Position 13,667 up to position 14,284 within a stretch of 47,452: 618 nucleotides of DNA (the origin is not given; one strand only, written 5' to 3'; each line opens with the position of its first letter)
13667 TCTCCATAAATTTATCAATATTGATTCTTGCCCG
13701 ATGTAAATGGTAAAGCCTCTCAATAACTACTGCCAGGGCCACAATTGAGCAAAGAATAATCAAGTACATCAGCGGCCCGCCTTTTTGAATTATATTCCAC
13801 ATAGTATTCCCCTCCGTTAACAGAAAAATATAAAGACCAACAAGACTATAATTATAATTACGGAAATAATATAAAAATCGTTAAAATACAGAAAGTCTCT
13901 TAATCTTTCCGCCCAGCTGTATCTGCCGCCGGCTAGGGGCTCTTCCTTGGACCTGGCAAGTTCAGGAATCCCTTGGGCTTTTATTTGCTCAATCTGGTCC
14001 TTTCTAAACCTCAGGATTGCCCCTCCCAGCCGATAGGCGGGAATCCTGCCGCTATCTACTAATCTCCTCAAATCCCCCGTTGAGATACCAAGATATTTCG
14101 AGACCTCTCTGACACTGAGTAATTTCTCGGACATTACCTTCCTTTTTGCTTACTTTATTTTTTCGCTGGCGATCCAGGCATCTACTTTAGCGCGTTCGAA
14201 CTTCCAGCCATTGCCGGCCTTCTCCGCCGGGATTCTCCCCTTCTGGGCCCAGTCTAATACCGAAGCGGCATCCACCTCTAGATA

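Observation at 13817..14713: Bactofilin fused to a DNA-binding-type HTH, next to a tail-anchored paralogous HTH protein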

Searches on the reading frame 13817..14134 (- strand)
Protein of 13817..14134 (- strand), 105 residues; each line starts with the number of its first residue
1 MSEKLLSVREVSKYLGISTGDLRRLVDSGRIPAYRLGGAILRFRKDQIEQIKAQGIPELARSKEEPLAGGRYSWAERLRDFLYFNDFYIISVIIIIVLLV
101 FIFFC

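Call 3: search_protein_families(library=pfam, proteins=[window:13817-14134:-], max_evalue=0.01)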
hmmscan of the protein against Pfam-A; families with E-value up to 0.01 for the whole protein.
window:13817-14134:- (105 aa): 2 families
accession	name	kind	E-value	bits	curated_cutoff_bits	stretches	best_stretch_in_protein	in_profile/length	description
PF12728.13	HTH_17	-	2.9e-12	47.1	27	1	5-53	1-48/51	Helix-turn-helix domain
PF13338.12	AbiEi_4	-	0.00033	21.2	25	1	5-31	13-38/49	Transcriptional regulator, AbiEi antitoxin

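Call 4: search_protein_families(library=ncbifam, proteins=[window:13817-14134:-], max_evalue=0.01)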
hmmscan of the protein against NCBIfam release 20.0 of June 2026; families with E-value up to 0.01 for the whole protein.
window:13817-14134:- (105 aa): 2 families
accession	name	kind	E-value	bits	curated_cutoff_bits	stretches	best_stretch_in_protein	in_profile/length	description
TIGR01764.1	excise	domain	6.9e-12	45.5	28.8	1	5-50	1-45/49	excisionase family DNA-binding protein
NF047737.1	antiphage_MADS1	equivalog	6.5e-07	29.5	80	1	3-50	1-47/49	methylation-associated defense system helix-turn-helix domain-containing protein MAD1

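Call 22: search_solved_structures(query=window:13817-14134:-, max_evalue=1, show_alignments=2)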
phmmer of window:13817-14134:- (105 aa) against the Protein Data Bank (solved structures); distinct sequences matched with E-value up to 1: 4.
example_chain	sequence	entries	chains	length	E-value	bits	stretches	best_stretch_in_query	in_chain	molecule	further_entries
4j2n_A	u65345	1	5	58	1e-05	28.6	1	6-51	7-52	Gp37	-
4lhf_A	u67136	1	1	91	0.053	16.7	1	7-34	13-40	Regulatory protein cox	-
8dgl_A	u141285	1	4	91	0.15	15.2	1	5-59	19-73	Recombination Directionality Factor RdfS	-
1y6u_A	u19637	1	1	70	0.85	12.8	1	5-51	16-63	Excisionase from transposon Tn916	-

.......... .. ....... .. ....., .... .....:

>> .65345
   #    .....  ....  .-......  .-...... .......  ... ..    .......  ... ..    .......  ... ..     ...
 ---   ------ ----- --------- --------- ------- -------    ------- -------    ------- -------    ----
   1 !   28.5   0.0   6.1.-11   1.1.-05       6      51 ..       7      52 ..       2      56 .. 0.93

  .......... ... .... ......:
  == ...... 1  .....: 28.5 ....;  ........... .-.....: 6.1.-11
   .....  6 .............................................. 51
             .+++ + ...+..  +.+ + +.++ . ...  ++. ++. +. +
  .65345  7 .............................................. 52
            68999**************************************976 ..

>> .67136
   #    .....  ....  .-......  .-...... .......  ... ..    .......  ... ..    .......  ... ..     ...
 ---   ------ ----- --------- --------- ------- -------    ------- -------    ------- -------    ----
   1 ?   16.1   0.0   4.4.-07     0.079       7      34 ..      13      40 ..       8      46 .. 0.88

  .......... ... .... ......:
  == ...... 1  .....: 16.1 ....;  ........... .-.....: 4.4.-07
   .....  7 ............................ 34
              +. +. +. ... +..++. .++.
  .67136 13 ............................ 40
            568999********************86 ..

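Call 42: find_homologous_proteins(query=window:13817-14134:-)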
Query window:13817-14134:- (105 aa): 174 proteins with E <= 0.001 among 183 candidates; the best 120 are listed.
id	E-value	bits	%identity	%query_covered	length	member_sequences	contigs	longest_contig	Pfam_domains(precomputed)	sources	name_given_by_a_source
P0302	6.2e-61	220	100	100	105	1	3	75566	PF12728.14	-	-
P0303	9.0e-51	188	87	100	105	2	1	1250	PF12728.14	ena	-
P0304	9.8e-50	184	83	100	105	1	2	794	PF12728.14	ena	-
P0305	5.8e-49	182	81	100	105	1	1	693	PF12728.14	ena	-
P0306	6.8e-49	182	83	100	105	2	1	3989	PF12728.14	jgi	-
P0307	1.2e-47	178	80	84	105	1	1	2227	PF12728.14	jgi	-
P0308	3.6e-39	151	69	87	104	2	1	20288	PF12728.14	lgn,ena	-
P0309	1.2e-38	149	65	100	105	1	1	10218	PF12728.14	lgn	-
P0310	3.0e-38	148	69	99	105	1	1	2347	PF12728.14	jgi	-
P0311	4.1e-38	147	67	99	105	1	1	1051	PF12728.14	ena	-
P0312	4.2e-38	147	67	84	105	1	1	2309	PF12728.14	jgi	jgi:excisionase family DNA binding protein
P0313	4.6e-38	147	64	99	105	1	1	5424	PF12728.14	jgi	-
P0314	7.8e-38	146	70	99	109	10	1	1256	PF12728.14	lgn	-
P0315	8.0e-38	146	68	84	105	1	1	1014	PF12728.14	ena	-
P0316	1.1e-37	146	71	99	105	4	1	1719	PF12728.14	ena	-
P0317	4.1e-37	144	68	99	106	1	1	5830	PF12728.14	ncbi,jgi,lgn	-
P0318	1.4e-36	142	67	88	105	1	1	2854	PF12728.14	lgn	-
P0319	1.5e-36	142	65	84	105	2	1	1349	PF12728.14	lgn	-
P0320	3.3e-36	141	70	84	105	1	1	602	PF12728.14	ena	-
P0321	4.5e-36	141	66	87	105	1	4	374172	PF12728.14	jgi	-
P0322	6.7e-36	140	64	84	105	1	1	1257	PF12728.14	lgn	-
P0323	7.6e-36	140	66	100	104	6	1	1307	PF12728.14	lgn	-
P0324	1.2e-35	139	67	88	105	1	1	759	PF12728.14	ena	-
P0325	1.8e-35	139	61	84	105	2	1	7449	PF12728.14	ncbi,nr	ncbi:MAG: helix-turn-helix domain-containing protein [Omnitrophica bacterium]|nr:helix-turn-helix do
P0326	2.9e-35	138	69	99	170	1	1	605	PF12728.14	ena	-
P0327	5.1e-35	137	65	99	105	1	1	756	PF12728.14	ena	-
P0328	9.5e-35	136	63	84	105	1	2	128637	PF12728.14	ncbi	ncbi:helix-turn-helix domain-containing protein [Candidatus Omnitrophota bacterium]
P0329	9.7e-35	136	63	99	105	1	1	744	PF12728.14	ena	-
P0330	9.9e-35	136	64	84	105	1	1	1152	PF12728.14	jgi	-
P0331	1.0e-34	136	64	84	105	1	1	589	PF12728.14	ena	-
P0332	1.2e-34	136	64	99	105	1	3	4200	PF12728.14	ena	-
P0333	1.4e-34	136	66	84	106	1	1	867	PF12728.14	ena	-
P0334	1.8e-34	135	63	84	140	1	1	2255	PF12728.14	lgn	-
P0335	1.9e-34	135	64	100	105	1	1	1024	PF12728.14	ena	-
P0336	3.5e-34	135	65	84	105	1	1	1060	PF12728.14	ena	-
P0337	4.6e-34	134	65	100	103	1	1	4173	PF12728.14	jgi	-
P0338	6.0e-34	134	63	99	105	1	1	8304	PF12728.14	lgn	-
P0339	1.1e-33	133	65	84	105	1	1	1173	PF12728.14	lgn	-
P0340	1.4e-33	133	61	84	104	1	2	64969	PF12728.14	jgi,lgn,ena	-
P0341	1.4e-33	133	64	100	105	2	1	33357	PF12728.14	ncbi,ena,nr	ncbi:MAG: helix-turn-helix domain-containing protein [Candidatus Omnitrophica bacterium]|nr:helix-tu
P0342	1.7e-33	132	65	100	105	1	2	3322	PF12728.14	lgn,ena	-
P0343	2.0e-33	132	63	99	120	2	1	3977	PF12728.14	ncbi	-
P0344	2.3e-33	132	64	84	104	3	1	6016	PF12728.14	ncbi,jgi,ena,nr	ncbi:MAG: helix-turn-helix domain-containing protein [Candidatus Omnitrophica bacterium]|nr:helix-tu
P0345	3.2e-33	131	62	88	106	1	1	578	PF12728.14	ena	-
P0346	3.3e-33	131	63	99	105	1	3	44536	PF12728.14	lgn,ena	-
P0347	3.5e-33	131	62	99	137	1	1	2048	PF12728.14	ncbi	-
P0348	4.2e-33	131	59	88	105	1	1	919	PF12728.14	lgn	-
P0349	5.8e-33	131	61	84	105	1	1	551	PF12728.14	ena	-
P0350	6.1e-33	131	59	84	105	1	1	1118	PF12728.14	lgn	-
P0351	6.6e-33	130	61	88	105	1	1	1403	PF12728.14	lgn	-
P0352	7.7e-33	130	63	84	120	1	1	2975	PF12728.14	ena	-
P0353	2.0e-32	129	60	99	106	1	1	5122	PF12728.14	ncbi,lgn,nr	ncbi:MAG: helix-turn-helix domain-containing protein [Candidatus Omnitrophica bacterium]|nr:helix-tu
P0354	2.5e-32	129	63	84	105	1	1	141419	PF12728.14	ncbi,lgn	-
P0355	1.4e-31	126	62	86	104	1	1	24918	PF12728.14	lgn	-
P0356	2.4e-31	125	60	99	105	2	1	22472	PF12728.14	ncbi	-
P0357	2.9e-31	125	59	99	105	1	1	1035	PF12728.14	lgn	-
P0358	3.7e-31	125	59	100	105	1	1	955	PF12728.14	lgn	-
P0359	3.7e-31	125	60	98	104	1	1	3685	PF12728.14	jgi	jgi:excisionase family DNA binding protein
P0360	3.8e-31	125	64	84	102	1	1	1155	PF12728.14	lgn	-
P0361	9.0e-31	124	61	99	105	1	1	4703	PF12728.14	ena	-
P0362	1.8e-30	123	61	84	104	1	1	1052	PF12728.14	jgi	jgi:excisionase family DNA binding protein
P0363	1.4e-29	120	58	79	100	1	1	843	PF12728.14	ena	-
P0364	2.0e-29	119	62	99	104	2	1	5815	PF12728.14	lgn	-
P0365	9.8e-29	117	57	98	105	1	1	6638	PF12728.14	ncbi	-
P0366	6.9e-28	114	52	84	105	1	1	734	PF12728.14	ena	-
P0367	1.1e-27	114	56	84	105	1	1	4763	PF12728.14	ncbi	-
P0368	7.6e-25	105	49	84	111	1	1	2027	PF12728.14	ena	-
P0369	9.1e-25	104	49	82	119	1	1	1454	PF12728.14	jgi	jgi:excisionase family DNA binding protein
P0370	3.0e-23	99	46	98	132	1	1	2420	PF12728.14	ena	-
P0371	3.3e-23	99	48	98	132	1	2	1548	PF12728.14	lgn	-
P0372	5.5e-23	99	43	84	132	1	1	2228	PF12728.14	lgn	-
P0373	1.0e-22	98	49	98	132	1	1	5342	PF12728.14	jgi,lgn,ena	-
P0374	1.2e-22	97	45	82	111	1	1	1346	PF12728.14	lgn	-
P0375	1.7e-22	97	45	98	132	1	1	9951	PF12728.14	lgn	-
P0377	1.0e-21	94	45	98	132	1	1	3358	PF12728.14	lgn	-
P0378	1.3e-21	94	42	98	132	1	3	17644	PF12728.14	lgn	-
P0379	1.3e-21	94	43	98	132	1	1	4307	PF12728.14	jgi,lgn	jgi:excisionase family DNA binding protein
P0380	1.8e-21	94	42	84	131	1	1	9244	PF12728.14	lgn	-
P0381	1.8e-21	94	44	98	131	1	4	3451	PF12728.14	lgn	-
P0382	1.9e-21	94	42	98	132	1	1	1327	PF12728.14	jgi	jgi:excisionase family DNA binding protein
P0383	1.9e-21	94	44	98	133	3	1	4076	PF12728.14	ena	-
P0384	2.1e-21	93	44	84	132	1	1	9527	PF12728.14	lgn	-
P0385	2.3e-21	93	52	84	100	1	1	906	PF12728.14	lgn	-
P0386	3.9e-21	93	42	98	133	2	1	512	PF12728.14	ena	-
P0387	4.3e-21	92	46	98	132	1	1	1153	PF12728.14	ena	-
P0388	4.5e-21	92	44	98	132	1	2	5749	PF12728.14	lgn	-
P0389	5.0e-21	92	44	98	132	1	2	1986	PF12728.14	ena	-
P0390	5.2e-21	92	44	98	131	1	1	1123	PF12728.14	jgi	jgi:excisionase family DNA binding protein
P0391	6.3e-21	92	46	79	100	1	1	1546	PF12728.14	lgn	-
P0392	6.6e-21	92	42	98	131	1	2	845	PF12728.14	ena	-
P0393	8.0e-21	92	47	98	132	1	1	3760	PF12728.14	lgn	-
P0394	8.7e-21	91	41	100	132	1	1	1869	PF12728.14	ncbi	-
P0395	1.2e-20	91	42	98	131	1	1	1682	PF12728.14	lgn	-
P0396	1.2e-20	91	45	98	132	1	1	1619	PF12728.14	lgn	-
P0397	1.4e-20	91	44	98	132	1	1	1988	PF12728.14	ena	-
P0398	1.5e-20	91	44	98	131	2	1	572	PF12728.14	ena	-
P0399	1.5e-20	91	41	98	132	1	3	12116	PF12728.14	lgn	-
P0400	1.6e-20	91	41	98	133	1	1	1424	PF12728.14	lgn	-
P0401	1.9e-20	90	42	98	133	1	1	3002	PF12728.14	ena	-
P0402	2.5e-20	90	45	98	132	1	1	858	PF12728.14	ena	-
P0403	2.9e-20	90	42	98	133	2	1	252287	PF12728.14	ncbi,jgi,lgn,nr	ncbi:MAG: helix-turn-helix domain-containing protein [Candidatus Omnitrophica bacterium]|jgi:excisio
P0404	3.0e-20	90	38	98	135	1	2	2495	PF12728.14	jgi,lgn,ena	-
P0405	3.2e-20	90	42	98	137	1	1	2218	PF12728.14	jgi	jgi:excisionase family DNA binding protein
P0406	3.5e-20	90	47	98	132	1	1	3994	PF12728.14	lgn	-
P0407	4.5e-20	89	41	98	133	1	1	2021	PF12728.14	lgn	-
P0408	5.8e-20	89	42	98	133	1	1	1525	PF12728.14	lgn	-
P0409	7.7e-20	88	45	98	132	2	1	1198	PF12728.14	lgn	-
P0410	8.4e-20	88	42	98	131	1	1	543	PF12728.14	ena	-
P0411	8.6e-20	88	41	98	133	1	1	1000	PF12728.14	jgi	jgi:excisionase family DNA binding protein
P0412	1.0e-19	88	46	98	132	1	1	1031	PF12728.14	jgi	-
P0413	1.4e-19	88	43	97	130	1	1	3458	PF12728.14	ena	-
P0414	1.6e-19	87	42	98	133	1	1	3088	PF12728.14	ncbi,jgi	jgi:excisionase family DNA binding protein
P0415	1.7e-19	87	42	98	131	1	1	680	PF12728.14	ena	-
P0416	2.6e-19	87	48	87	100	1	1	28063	PF12728.14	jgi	-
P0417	2.9e-19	87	47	97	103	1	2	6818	PF12728.14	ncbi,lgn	-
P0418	2.9e-19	87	40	98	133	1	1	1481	PF12728.14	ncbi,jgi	jgi:excisionase family DNA binding protein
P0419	6.0e-19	86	46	100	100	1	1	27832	PF12728.14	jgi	-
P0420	6.1e-19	86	41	98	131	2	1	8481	PF12728.14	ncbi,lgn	-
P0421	9.3e-19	85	49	97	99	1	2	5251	PF12728.14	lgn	-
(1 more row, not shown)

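Call 55: predict_structure(alignment_id=A2)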
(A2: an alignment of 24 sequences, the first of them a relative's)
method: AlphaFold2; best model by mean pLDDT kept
length: 105 residues; sequences in the alignment: 24
mean_pLDDT: 73.1   pTM: 0.41
mean pLDDT of the five models: 73.1, 69.9, 69.6, 65.6, 65.6
residues with pLDDT >= 90: 12; 70-90: 65; 50-70: 13; < 50: 15
segments of 3 or more residues with pLDDT < 50: 60-72
pLDDT, mean of each block of 10 residues (from residue 1): 70 80 78 74 80 65 39 66 79 92 88
secondary structure, 60 per line:
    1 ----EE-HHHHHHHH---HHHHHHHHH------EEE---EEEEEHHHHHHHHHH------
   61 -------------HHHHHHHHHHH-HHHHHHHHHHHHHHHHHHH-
elements in order: H8-15 H19-27 E34-36 E40-44 H45-54 H74-84 H86-104

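Call 66: search_protein_families(library=padloc, proteins=[window:13817-14134:-], max_evalue=0.01)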
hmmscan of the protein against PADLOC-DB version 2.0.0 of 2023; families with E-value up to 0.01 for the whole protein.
window:13817-14134:- (105 aa): 1 family
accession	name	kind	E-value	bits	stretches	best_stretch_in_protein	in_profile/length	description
PDLC04133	mad1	-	2.7e-09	35.2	1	1-53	1-52/60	mads_1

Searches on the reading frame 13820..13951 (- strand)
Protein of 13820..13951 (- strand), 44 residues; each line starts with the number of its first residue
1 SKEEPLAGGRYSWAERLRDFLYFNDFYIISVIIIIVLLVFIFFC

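Call 64: find_homologous_proteins(query=window:13820-13951:-, max_evalue=10)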
Query seq(44 aa): no candidate shares three 5-residue words with the query. No homologue found.
